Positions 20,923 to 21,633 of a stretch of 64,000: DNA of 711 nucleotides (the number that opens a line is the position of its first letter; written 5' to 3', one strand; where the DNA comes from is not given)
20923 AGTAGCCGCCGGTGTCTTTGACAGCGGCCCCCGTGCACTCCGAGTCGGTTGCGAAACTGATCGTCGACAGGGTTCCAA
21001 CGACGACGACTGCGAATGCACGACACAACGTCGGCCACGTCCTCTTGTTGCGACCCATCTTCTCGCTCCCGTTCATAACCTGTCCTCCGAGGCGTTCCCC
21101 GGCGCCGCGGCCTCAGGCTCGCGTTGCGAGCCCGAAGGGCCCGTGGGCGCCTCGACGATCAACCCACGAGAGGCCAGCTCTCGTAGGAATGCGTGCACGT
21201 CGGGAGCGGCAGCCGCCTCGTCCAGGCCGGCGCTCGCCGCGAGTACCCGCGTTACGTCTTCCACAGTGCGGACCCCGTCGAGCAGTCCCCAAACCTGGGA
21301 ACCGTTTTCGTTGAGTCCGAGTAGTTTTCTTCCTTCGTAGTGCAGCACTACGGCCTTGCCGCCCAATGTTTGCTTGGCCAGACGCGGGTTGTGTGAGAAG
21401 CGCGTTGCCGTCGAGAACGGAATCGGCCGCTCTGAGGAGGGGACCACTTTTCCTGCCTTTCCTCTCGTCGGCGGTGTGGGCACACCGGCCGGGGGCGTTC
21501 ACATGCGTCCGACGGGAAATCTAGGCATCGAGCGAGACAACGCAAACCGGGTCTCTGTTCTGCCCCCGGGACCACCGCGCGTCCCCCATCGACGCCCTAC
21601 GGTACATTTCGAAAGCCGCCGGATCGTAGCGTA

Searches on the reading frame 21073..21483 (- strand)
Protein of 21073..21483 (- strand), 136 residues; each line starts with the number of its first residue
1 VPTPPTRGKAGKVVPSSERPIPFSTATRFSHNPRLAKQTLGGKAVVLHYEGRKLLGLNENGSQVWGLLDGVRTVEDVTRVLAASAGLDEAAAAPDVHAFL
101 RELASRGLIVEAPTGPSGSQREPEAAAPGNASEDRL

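Call 8: search_protein_families(library=pfam, proteins=[window:21073-21483:-], max_evalue=0.01)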
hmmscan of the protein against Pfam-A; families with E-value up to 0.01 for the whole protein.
window:21073-21483:- (136 aa): 1 family
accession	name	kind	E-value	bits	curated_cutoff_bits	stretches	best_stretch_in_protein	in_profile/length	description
PF05402.18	PqqD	-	5.2e-15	56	23.4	1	44-109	2-67/67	Coenzyme PQQ synthesis protein D (PqqD)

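Call 12: find_encoding_contigs(protein=window:21073-21483:-, flank=10000)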
Protein window:21073-21483:- (136 aa): no gene with exactly this product is on record in the collection.

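Call 19: find_homologous_proteins(query=window:21073-21447:-)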
Query window:21073-21447:- (124 aa): 6 proteins with E <= 0.001 among 91 candidates.
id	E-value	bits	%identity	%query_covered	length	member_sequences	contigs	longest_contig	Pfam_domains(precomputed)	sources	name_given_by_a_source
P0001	8.8e-71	253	97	100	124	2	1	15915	PF05402.19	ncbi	-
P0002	1.7e-63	230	87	100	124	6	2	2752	PF05402.19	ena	-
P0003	9.5e-35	137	65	89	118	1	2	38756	PF05402.19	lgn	-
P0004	6.0e-32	128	56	98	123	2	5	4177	PF05402.19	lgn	-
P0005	9.3e-30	121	55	90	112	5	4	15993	PF05402.19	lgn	-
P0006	3.1e-21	94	55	73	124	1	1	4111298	PF05402.19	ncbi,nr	ncbi:MAG: PqqD family protein [Acidobacteriota bacterium]|nr:MAG: PqqD family protein [Acidobacterio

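Call 20: find_encoding_contigs(protein=P0002, flank=6000, max_places=4)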
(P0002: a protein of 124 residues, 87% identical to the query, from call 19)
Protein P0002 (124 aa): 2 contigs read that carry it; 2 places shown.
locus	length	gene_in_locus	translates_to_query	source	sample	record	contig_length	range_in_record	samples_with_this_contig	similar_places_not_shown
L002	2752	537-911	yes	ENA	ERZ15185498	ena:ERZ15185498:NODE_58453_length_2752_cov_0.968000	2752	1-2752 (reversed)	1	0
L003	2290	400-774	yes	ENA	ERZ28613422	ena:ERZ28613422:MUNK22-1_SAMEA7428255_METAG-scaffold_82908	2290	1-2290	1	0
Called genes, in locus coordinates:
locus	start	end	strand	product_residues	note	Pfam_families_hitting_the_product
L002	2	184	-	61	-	?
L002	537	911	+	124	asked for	PF05402:PqqD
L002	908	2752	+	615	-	?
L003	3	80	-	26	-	?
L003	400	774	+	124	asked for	PF05402:PqqD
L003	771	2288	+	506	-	?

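Call 21: find_encoding_contigs(protein=P0003, flank=6000, max_places=4)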
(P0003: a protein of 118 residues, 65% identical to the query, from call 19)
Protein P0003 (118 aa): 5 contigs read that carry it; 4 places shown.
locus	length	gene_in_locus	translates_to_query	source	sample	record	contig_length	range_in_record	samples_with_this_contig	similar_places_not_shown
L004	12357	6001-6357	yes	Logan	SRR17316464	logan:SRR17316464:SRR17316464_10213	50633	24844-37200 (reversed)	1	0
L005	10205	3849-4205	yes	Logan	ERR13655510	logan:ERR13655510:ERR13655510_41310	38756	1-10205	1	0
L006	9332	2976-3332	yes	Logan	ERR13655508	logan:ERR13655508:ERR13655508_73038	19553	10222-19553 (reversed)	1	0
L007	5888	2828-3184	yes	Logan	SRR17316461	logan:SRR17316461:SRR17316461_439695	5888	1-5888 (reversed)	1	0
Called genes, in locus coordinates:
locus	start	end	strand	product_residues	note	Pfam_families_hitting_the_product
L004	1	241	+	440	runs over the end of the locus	PF05977:MFS_3, PF07690:MFS_1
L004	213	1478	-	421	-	PF00483:NTP_transferase, PF24894:Hexapep_GlmU, PF25084:LbH_EIF2B, PF25247:LbH_GLGC (faint), PF25087:GMPPB_C (weak)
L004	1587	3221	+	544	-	PF00171:Aldedh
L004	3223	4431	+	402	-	PF00155:Aminotran_1_2, PF01041:DegT_DnrJ_EryC1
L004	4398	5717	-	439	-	PF13439:Glyco_transf_4, PF13579:Glyco_trans_4_4, PF20706:GT4-conflict, PF00534:Glycos_transf_1, PF13692:Glyco_trans_1_4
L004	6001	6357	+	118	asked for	PF05402:PqqD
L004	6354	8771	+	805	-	-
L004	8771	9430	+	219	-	-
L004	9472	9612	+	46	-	-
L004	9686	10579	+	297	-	PF27840:ScmC (weak)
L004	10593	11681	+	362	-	PF04055:Radical_SAM, PF13186:SPASM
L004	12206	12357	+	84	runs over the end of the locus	-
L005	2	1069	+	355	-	?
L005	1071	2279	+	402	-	PF00155:Aminotran_1_2, PF01041:DegT_DnrJ_EryC1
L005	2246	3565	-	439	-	PF13439:Glyco_transf_4, PF13579:Glyco_trans_4_4, PF20706:GT4-conflict, PF00534:Glycos_transf_1, PF13692:Glyco_trans_1_4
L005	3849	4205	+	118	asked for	PF05402:PqqD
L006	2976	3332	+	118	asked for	PF05402:PqqD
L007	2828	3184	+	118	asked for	PF05402:PqqD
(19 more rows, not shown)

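Call 22: find_encoding_contigs(protein=P0004, flank=6000, max_places=4)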
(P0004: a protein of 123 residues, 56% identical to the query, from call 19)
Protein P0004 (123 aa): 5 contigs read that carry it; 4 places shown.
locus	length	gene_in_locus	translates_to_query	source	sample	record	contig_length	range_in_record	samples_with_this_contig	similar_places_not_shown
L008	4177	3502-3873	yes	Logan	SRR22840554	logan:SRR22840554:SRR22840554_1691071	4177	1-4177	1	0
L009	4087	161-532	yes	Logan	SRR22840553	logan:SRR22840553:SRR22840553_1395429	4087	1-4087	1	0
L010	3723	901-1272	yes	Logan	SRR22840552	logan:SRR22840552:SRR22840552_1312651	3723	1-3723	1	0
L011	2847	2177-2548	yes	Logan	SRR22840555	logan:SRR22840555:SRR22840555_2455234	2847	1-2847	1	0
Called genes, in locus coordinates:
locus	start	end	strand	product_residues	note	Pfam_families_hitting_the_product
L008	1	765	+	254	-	?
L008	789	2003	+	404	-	PF00155:Aminotran_1_2, PF01041:DegT_DnrJ_EryC1 (weak)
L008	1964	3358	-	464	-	PF13439:Glyco_transf_4, PF13579:Glyco_trans_4_4, PF20706:GT4-conflict, PF00534:Glycos_transf_1, PF13692:Glyco_trans_1_4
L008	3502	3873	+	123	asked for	PF05402:PqqD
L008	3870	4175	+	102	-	?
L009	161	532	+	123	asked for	PF05402:PqqD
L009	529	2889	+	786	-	-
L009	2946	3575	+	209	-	-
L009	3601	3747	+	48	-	-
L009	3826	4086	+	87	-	?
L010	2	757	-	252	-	?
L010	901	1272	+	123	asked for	PF05402:PqqD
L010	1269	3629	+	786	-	-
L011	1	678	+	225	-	?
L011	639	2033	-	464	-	PF13439:Glyco_transf_4, PF13579:Glyco_trans_4_4, PF20706:GT4-conflict, PF00534:Glycos_transf_1, PF13692:Glyco_trans_1_4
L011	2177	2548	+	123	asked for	PF05402:PqqD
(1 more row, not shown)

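Call 23: find_encoding_contigs(protein=P0005, flank=6000, max_places=4)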
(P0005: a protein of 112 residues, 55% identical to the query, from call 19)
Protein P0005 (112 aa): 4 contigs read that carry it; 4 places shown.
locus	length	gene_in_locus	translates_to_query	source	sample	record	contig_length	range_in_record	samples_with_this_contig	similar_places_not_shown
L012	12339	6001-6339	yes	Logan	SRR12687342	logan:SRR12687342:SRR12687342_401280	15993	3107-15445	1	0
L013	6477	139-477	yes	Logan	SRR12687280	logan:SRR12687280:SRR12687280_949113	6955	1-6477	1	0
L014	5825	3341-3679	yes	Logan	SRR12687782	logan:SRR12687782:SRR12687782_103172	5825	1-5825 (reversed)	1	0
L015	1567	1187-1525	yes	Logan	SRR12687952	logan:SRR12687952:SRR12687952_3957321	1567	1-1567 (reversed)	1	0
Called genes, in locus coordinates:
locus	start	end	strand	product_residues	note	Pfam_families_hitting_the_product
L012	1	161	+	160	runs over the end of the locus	PF01863:YgjP-like (weak), PF08325:WLM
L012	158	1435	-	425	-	PF00483:NTP_transferase, PF12804:NTP_transf_3 (weak), PF24894:Hexapep_GlmU, PF25084:LbH_EIF2B, PF25247:LbH_GLGC (weak), PF25087:GMPPB_C (weak)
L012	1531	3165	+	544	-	PF00171:Aldedh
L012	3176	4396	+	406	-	PF00155:Aminotran_1_2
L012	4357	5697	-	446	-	PF13439:Glyco_transf_4, PF13579:Glyco_trans_4_4, PF20706:GT4-conflict, PF00534:Glycos_transf_1, PF13692:Glyco_trans_1_4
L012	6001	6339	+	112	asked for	PF05402:PqqD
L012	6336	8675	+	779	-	-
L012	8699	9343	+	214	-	-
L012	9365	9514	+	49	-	-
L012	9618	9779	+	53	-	-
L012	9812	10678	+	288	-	PF27840:ScmC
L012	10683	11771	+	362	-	PF04055:Radical_SAM, PF13186:SPASM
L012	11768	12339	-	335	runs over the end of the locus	PF14907:NTP_transf_5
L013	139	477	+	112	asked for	PF05402:PqqD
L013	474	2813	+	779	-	-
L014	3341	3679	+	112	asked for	PF05402:PqqD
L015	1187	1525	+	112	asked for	PF05402:PqqD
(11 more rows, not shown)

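Call 24: find_encoding_contigs(protein=P0006, flank=6000, max_places=4)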
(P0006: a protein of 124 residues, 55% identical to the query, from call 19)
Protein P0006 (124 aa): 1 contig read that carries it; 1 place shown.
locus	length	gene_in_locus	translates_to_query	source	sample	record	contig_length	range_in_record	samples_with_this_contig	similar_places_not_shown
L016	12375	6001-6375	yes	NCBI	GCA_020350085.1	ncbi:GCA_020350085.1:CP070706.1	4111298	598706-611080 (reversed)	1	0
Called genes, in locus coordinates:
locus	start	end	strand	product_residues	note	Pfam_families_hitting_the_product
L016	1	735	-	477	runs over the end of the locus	PF06480:FtsH_ext, PF06068:TIP49 (weak), PF00004:AAA, PF07728:AAA_5 (weak), PF17862:AAA_lid_3, PF01434:Peptidase_M41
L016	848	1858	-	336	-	PF01171:ATP_bind_3, PF09179:TilS (weak)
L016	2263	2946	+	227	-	PF01346:FKBP_N, PF00254:FKBP_C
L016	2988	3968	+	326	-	PF01699:Na_Ca_ex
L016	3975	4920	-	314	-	PF25145:NfeD1b_N (weak), PF01343:Peptidase_S49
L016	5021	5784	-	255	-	PF13439:Glyco_transf_4, PF13579:Glyco_trans_4_4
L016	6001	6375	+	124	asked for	PF05402:PqqD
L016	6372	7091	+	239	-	-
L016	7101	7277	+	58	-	-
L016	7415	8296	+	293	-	PF27840:ScmC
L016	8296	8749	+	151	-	PF04055:Radical_SAM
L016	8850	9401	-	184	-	PF01869:BcrAD_BadFG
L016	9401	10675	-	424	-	PF01869:BcrAD_BadFG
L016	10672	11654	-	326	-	PF06050:HGD-D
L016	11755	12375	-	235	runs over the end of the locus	PF01134:GIDA, PF01262:AlaDh_PNT_C (faint), PF01494:FAD_binding_3 (faint), PF07992:Pyr_redox_2, PF12831:FAD_oxidored, PF00070:Pyr_redox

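Call 38: search_protein_families(library=ncbifam, proteins=[L012:6001-6339:+, L012:6336-8675:+, L012:8699-9343:+, L012:9365-9514:+, L012:9618-9779:+, L012:9812-10678:+, L012:10683-11771:+], max_evalue=0.001)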
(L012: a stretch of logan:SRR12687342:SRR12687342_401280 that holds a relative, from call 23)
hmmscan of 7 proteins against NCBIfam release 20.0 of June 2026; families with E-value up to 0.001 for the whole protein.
L012:6001-6339:+ (112 aa): 5 families
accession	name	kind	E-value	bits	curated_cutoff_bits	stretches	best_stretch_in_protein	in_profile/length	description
NF033536.1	lasso_PqqD_Bac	exception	1e-08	35.2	80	1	28-97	17-86/88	lasso peptide biosynthesis PqqD family chaperone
TIGR04302.1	geo_PqqD_fam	equivalog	3.4e-07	30.6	100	1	38-97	42-100/102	GeoRSP system PqqD family peptide chaperone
NF033530.1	lasso_PqqD_Strm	exception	6.5e-07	29.5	70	1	32-97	13-78/78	lasso peptide biosynthesis PqqD family chaperone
TIGR03859.1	PQQ_PqqD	equivalog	1e-05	25.3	46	1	33-97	19-80/81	pyrroloquinoline quinone biosynthesis peptide chaperone PqqD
TIGR04248.1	SCM_PqqD_rel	equivalog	3.6e-05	23.9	100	1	31-97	15-81/84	SynChlorMet cassette protein ScmD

L012:6336-8675:+ (779 aa): 0 families

L012:8699-9343:+ (214 aa): 0 families

L012:9365-9514:+ (49 aa): 0 families

L012:9618-9779:+ (53 aa): 0 families

L012:9812-10678:+ (288 aa): 3 families
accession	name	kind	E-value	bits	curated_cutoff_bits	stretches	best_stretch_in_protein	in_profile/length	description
TIGR04249.1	SCM_chp_ScmC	equivalog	6.1e-08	32.3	125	1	123-217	123-229/292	SynChlorMet cassette protein ScmC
TIGR04352.1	HprK_rel_A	equivalog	2e-07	30.4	200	1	124-173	96-145/280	HprK-related kinase A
TIGR04355.1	HprK_rel_B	hypoth_equivalog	1.6e-05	24.2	200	1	121-183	141-203/351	HprK-related kinase B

L012:10683-11771:+ (362 aa): 51 families (the best 25 are shown)
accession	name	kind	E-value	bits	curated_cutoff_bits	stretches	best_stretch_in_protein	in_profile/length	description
TIGR04055.1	rSAM_NirJ2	equivalog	4.2e-44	151.4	500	2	21-184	3-167/326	putative heme d1 biosynthesis radical SAM protein NirJ2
TIGR04545.1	rSAM_ahbD_hemeb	equivalog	3e-35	122.3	500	2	20-184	2-168/339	heme b synthase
TIGR04051.1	rSAM_NirJ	equivalog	4.7e-31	108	515.45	1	20-176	4-161/354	heme d1 biosynthesis radical SAM protein NirJ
TIGR04053.2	TIGR04053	equivalog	1.1e-30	107.1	395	2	15-184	5-179/366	TIGR04053 family radical SAM/SPASM domain-containing protein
TIGR04303.1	GeoRSP_rSAM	equivalog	1.7e-29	103.4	400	2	16-182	3-168/325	GeoRSP system radical SAM/SPASM protein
TIGR03962.1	mycofact_rSAM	equivalog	2.9e-28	99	265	1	15-318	9-322/339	mycofactocin radical SAM maturase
TIGR02109.1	PQQ_syn_pqqE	equivalog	2.6e-27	95.7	381.35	1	15-184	4-175/358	pyrroloquinoline quinone biosynthesis protein PqqE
TIGR04347.1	pseudo_SAM_Halo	equivalog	3.5e-27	95.7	525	2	13-183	34-204/390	TIGR04347 family pseudo-SAM/SPASM protein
TIGR04250.1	SCM_rSAM_ScmE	equivalog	6.6e-26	91.1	400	1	17-175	2-162/358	SynChlorMet cassette radical SAM/SPASM protein ScmE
NF045574.1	sacti_mat_StsB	exception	1.4e-24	86.8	625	1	19-178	97-256/466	StsB family radical SAM/SPASM domain sactipeptide maturase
NF050035.1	rSAM_WgK_link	exception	1.4e-24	86.8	650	2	15-151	6-144/367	radical SAM/SPASM peptide maturase WgkB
TIGR04546.1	rSAM_ahbC_deAc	equivalog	2.7e-22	79.1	650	1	17-162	39-184/390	12,18-didecarboxysiroheme deacetylase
TIGR03913.1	rad_SAM_trio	equivalog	4.6e-22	78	591.75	1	10-184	11-185/477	GDL motif peptide-associated radical SAM/SPASM maturase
TIGR04054.1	rSAM_NirJ1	equivalog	9.8e-20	70.5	650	1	15-148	34-167/387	putative heme d1 biosynthesis radical SAM protein NirJ1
TIGR04251.1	SCM_rSAM_ScmF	equivalog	1.2e-19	71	400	1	20-184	6-175/353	SynChlorMet cassette radical SAM/SPASM protein ScmF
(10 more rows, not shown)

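Call 54: find_encoding_contigs(protein=window:21073-21447:-, flank=3000, max_places=10)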
Protein window:21073-21447:- (124 aa): 2 contigs read that carry it; 2 places shown.
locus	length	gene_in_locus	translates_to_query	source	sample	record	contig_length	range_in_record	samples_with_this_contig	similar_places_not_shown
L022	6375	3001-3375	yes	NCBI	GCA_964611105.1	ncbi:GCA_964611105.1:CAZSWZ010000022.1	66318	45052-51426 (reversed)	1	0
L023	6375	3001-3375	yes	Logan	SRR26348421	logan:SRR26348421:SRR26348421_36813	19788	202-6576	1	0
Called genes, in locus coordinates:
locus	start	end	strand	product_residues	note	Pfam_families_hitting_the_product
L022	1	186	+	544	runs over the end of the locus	PF00171:Aldedh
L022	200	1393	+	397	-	PF00155:Aminotran_1_2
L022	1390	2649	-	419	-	PF13439:Glyco_transf_4, PF13579:Glyco_trans_4_4, PF20706:GT4-conflict, PF00534:Glycos_transf_1, PF13692:Glyco_trans_1_4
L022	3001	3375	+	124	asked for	PF05402:PqqD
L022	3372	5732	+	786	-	-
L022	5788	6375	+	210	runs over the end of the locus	-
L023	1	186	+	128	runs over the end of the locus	?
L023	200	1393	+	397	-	PF00155:Aminotran_1_2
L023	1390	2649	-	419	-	PF13439:Glyco_transf_4, PF13579:Glyco_trans_4_4, PF20706:GT4-conflict, PF00534:Glycos_transf_1, PF13692:Glyco_trans_1_4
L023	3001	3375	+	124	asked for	PF05402:PqqD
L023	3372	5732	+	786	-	-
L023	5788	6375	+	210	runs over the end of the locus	-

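Call 55: list_cluster_members(proteins=[P0001, P0002, window:21073-21447:-])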
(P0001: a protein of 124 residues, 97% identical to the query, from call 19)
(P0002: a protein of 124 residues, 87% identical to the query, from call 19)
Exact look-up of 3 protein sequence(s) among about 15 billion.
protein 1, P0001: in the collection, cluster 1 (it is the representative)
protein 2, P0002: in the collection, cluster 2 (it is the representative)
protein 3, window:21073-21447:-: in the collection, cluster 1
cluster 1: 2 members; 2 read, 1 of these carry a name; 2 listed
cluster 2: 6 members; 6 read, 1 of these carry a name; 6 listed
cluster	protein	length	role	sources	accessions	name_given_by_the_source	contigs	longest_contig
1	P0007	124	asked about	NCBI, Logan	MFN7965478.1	MAG: PqqD family protein [Acidobacteriota bacterium]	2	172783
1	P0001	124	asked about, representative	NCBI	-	-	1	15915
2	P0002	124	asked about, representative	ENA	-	-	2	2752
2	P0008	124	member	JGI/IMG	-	hypothetical protein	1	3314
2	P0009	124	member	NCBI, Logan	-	-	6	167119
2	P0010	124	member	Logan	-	-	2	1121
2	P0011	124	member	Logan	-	-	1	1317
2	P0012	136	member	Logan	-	-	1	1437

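Call 57: find_encoding_contigs(protein=P0009, flank=5000, max_places=6)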
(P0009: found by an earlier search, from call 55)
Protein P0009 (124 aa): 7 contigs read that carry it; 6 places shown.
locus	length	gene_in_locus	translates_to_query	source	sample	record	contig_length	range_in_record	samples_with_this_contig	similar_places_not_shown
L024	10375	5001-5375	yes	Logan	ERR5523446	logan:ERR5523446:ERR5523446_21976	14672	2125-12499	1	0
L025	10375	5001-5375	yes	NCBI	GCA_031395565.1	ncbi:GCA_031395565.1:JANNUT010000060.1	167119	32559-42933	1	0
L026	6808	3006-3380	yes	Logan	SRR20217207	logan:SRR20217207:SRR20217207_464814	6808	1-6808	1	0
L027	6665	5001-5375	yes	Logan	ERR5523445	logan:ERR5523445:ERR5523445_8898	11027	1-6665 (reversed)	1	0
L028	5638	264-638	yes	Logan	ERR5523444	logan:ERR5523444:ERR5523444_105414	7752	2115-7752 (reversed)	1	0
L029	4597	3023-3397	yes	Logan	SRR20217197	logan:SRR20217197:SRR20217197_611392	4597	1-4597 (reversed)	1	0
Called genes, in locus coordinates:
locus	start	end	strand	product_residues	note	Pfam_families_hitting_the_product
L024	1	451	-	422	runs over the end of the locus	PF00483:NTP_transferase, PF12804:NTP_transf_3 (weak), PF24894:Hexapep_GlmU, PF25084:LbH_EIF2B, PF25247:LbH_GLGC (faint), PF25087:GMPPB_C (weak)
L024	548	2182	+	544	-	PF00171:Aldedh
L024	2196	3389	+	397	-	PF00155:Aminotran_1_2, PF01041:DegT_DnrJ_EryC1 (faint)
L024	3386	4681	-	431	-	PF13439:Glyco_transf_4, PF13579:Glyco_trans_4_4, PF20706:GT4-conflict, PF00534:Glycos_transf_1, PF13692:Glyco_trans_1_4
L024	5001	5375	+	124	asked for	PF05402:PqqD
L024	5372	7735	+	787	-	-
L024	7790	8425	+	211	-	-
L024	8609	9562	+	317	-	PF27840:ScmC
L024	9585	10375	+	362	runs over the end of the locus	PF04055:Radical_SAM, PF13186:SPASM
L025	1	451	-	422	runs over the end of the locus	PF00483:NTP_transferase, PF12804:NTP_transf_3 (weak), PF24894:Hexapep_GlmU, PF25084:LbH_EIF2B, PF25247:LbH_GLGC (faint), PF25087:GMPPB_C (weak)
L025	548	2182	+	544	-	PF00171:Aldedh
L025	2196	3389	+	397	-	PF00155:Aminotran_1_2, PF01041:DegT_DnrJ_EryC1 (faint)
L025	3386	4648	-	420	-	PF13439:Glyco_transf_4, PF13579:Glyco_trans_4_4, PF20706:GT4-conflict, PF00534:Glycos_transf_1, PF13692:Glyco_trans_1_4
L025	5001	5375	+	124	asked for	PF05402:PqqD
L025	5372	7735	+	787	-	-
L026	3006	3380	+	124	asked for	PF05402:PqqD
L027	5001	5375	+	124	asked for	PF05402:PqqD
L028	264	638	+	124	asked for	PF05402:PqqD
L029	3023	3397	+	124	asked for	PF05402:PqqD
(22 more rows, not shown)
